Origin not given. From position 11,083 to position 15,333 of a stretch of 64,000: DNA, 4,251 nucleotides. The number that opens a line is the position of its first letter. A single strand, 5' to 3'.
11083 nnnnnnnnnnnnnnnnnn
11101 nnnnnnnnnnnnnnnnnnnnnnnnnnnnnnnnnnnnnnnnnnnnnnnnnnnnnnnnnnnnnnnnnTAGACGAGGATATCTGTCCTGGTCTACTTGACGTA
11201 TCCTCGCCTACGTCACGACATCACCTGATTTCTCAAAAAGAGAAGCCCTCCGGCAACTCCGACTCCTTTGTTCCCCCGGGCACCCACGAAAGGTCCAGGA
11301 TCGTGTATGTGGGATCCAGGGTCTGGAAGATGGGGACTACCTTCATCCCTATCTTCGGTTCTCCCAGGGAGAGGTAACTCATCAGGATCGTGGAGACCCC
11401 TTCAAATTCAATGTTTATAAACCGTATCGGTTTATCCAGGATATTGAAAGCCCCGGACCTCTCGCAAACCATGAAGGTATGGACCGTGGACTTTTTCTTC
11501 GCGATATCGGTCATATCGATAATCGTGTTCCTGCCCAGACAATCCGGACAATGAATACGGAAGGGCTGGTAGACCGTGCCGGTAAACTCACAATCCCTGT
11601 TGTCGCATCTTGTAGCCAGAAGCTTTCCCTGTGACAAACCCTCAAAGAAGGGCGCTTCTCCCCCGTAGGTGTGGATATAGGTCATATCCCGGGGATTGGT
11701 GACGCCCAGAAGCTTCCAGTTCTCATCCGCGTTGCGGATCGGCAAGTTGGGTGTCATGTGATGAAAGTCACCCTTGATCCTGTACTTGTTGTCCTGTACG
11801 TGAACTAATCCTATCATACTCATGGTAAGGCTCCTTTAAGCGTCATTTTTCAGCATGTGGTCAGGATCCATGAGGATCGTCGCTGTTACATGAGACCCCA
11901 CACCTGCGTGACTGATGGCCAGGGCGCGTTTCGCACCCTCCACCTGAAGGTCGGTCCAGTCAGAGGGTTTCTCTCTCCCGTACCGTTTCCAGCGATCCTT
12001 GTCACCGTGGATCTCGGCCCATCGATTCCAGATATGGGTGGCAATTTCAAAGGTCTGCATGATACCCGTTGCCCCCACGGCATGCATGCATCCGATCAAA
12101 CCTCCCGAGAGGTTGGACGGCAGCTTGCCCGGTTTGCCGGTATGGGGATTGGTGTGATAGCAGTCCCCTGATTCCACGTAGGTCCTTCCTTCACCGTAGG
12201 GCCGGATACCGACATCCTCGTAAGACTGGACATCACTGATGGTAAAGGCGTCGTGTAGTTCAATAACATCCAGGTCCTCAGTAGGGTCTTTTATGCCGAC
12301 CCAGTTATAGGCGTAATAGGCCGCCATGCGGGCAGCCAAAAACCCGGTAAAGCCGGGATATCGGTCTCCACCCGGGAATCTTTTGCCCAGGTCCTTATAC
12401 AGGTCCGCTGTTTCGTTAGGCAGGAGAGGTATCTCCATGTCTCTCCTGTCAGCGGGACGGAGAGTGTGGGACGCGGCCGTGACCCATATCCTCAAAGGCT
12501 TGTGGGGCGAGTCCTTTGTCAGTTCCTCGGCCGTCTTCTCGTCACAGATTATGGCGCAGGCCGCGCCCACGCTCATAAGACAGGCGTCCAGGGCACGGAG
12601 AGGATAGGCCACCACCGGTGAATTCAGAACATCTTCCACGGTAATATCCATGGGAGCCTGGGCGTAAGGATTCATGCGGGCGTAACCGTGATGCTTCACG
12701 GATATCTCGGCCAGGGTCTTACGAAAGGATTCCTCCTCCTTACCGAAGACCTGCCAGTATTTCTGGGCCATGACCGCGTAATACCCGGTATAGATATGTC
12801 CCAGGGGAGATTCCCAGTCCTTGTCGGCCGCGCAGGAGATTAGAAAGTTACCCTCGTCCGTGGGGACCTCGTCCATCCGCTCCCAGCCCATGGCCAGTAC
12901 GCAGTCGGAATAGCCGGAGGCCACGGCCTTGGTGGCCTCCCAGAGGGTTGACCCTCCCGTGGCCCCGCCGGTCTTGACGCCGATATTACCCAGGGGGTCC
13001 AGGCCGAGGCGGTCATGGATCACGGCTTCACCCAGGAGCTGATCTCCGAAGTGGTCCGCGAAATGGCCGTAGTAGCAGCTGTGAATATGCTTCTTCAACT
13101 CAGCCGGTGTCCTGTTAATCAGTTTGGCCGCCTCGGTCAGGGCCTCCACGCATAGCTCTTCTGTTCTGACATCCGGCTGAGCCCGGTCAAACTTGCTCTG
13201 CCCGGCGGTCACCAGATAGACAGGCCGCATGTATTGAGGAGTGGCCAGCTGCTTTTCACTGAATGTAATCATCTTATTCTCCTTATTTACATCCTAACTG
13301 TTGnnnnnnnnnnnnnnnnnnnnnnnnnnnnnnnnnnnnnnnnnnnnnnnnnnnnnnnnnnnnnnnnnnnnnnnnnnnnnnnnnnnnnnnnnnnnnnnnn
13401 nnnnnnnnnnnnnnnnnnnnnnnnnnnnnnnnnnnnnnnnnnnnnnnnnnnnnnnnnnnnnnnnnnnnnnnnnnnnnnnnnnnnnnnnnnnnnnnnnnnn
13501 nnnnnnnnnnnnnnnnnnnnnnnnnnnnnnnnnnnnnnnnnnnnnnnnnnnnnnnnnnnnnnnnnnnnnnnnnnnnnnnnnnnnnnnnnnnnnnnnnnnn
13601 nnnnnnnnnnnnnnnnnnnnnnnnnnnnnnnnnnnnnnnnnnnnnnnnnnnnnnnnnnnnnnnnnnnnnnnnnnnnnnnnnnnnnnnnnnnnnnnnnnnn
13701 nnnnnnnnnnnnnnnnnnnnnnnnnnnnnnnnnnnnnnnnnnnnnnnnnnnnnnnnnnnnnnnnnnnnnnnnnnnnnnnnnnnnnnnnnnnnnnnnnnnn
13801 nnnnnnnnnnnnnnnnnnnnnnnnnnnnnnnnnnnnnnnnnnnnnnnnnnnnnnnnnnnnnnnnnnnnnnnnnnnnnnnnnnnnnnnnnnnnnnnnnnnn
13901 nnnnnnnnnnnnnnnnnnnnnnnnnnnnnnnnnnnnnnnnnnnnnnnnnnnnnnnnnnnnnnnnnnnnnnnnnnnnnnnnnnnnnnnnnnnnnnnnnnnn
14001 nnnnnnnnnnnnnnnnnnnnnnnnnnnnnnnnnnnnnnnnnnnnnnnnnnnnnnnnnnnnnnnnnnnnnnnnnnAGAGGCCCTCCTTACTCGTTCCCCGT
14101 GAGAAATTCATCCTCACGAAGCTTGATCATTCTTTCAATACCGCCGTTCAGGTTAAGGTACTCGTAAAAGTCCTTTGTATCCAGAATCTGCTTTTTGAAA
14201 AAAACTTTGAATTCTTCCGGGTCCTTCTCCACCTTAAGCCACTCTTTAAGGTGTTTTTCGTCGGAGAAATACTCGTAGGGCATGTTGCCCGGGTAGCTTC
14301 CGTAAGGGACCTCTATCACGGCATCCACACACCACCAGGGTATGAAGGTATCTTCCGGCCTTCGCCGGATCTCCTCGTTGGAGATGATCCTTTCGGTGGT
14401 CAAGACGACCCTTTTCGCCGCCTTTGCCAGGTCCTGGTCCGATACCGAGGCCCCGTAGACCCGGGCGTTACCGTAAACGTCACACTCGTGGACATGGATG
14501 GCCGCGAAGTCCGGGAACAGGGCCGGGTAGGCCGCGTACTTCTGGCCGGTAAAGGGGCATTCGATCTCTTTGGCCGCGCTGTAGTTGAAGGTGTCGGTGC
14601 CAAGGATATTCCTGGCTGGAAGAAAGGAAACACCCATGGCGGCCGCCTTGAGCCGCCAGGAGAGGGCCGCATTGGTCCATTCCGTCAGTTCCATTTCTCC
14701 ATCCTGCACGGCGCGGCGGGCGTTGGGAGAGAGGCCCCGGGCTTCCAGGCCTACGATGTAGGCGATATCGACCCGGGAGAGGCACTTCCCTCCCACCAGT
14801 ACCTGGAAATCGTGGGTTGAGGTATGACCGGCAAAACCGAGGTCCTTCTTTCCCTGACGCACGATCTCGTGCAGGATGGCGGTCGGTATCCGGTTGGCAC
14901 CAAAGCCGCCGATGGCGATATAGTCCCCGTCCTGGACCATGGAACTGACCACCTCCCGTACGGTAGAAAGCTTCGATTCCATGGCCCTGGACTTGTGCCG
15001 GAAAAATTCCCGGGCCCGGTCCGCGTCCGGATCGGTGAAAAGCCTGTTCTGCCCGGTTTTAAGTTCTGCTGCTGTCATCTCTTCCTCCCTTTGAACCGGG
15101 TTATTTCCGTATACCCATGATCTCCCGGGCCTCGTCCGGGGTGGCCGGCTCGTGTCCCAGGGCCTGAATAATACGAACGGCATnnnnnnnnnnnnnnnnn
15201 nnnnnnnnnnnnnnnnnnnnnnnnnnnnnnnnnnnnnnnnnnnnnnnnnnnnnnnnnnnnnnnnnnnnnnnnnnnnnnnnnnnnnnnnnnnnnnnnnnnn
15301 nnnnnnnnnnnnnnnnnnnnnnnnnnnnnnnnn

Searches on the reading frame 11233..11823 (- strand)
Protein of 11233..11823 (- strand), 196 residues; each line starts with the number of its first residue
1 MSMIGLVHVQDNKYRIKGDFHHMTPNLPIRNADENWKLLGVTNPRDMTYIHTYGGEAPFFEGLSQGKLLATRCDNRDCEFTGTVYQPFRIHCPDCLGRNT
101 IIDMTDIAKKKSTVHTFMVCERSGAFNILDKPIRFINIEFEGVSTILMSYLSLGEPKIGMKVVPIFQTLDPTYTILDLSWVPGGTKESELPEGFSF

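Call 15: search_protein_families(library=pfam, proteins=[window:11233-11823:-], max_evalue=0.001)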
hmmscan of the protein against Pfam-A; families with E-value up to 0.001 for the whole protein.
window:11233-11823:- (196 aa): 1 family
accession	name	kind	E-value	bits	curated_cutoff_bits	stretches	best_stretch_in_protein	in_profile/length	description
PF12172.15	zf-ChsH2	-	1.5e-05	25.1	23.2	0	78-99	14-35/37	ChsH2, rubredoxin-like zinc ribbon domain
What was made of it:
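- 11233..11823 (-): D3, an atypical 196-aa DUF35-like partner of Thl3 and the last gene of the operon. Pfam finds zf-ChsH2 only (call 15).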

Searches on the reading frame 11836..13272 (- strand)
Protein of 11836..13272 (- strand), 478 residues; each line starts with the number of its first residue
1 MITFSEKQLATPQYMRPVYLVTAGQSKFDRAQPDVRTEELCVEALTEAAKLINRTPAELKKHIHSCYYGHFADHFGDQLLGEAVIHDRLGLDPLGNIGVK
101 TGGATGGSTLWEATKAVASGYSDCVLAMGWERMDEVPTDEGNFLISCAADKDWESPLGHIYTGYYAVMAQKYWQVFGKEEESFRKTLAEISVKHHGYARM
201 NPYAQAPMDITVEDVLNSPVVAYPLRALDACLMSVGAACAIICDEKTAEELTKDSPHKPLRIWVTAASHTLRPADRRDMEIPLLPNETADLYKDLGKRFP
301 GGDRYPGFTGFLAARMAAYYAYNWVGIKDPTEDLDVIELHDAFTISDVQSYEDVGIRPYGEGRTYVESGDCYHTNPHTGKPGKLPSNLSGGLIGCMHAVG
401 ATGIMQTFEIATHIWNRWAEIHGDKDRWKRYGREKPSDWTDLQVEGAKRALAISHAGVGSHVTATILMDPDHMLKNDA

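Call 15: search_protein_families(library=pfam, proteins=[window:11836-13272:-], max_evalue=0.001)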
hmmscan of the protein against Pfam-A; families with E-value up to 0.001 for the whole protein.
window:11836-13272:- (478 aa): 2 families
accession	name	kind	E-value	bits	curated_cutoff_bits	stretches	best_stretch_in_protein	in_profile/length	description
PF22691.2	Thiolase_C_1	-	5.1e-18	65.6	28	1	308-415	15-111/144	Thiolase C-terminal domain-like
PF00108.29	Thiolase_N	-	6.3e-07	29.5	26.4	1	19-243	2-257/260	Thiolase, N-terminal domain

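Call 23: search_protein_families(library=ncbifam, proteins=[window:11836-13272:-], max_evalue=0.00001)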
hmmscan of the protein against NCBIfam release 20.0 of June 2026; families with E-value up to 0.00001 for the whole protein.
window:11836-13272:- (478 aa): 18 families
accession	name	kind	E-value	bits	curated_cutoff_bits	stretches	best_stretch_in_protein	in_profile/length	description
NF004982.0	PRK06365.1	equivalog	9.3e-210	697.1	695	1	1-471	1-430/430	thiolase domain-containing protein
NF004720.0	PRK06064.1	subfamily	1.2e-73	248.1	420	2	15-279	1-254/389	thiolase domain-containing protein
NF009228.0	PRK12578.1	subfamily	5.9e-53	179.9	485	2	16-265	3-238/387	thiolase domain-containing protein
NF053570.1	AcCoTHIOL_METTL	equivalog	8.6e-53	179.5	600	2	15-279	1-252/385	acetyl-CoA acetyltransferase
NF004810.0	PRK06157.1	equivalog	1.4e-49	169.4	403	2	16-256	7-239/400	acetyl-CoA acetyltransferase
NF005704.0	PRK07516.1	subfamily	5.2e-42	144.2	412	2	18-278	4-255/389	thiolase domain-containing protein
NF006102.0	PRK08256.1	subfamily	2.6e-39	135.4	436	2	16-250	3-232/394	lipid-transfer protein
NF006180.0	PRK08313.1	subfamily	9.3e-39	133.4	514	1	15-418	3-354/389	thiolase domain-containing protein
NF053628.1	BnzsclthlBbsBGT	equivalog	4.2e-34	118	750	2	14-276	3-250/389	benzoylsuccinyl-CoA thiolase subunit BbsB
NF004721.0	PRK06065.1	equivalog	8.1e-31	107.2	455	2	18-273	12-251/393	thiolase domain-containing protein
NF004811.0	PRK06158.1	subfamily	4e-30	105.1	421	2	83-269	65-240/384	acetyl-CoA acetyltransferase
NF004715.0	PRK06059.1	equivalog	3.4e-29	102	424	1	89-414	71-366/399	lipid-transfer protein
NF004936.0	PRK06289.1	equivalog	3.9e-25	88.5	375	2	315-409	279-364/405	acetyl-CoA acetyltransferase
NF006010.0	PRK08142.1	subfamily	7.5e-24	84.2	462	1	80-254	59-231/388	thiolase domain-containing protein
NF005892.0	PRK07855.1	subfamily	1e-19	70.7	469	1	99-266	79-246/390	lipid-transfer protein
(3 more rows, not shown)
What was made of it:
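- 11836..13272 (-): Thl3, a fifth Cys-less thiolase-fold protein (TGGATGG; HDAF; His kept). NCBIfam PRK06365 scores 697 bits against a cutoff of 695 (call 23).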

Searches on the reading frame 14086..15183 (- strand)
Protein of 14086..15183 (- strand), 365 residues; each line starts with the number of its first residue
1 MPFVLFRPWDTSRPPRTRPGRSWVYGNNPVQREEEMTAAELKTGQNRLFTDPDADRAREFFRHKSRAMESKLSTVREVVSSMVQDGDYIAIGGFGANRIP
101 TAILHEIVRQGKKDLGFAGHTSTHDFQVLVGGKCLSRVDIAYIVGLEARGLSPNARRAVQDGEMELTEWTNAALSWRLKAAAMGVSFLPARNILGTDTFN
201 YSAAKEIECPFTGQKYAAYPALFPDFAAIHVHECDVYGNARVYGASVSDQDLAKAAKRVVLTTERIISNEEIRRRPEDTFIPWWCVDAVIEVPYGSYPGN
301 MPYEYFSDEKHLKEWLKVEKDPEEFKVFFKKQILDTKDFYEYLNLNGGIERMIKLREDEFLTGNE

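Call 15: search_protein_families(library=pfam, proteins=[window:14086-15183:-], max_evalue=0.001)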
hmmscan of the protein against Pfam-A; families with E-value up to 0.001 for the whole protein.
window:14086-15183:- (365 aa): 1 family
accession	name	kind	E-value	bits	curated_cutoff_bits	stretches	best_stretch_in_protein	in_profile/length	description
PF01144.29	CoA_trans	-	9.5e-33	113.9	23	1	74-291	3-216/217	Coenzyme A transferase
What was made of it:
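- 13304..15183 (-): 3-oxoacid-type CoA-transferase subunits A and B (ORFs 14086-15183 and 13304-14074; the A start is probably later). Pfam CoA_trans in both (call 15).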
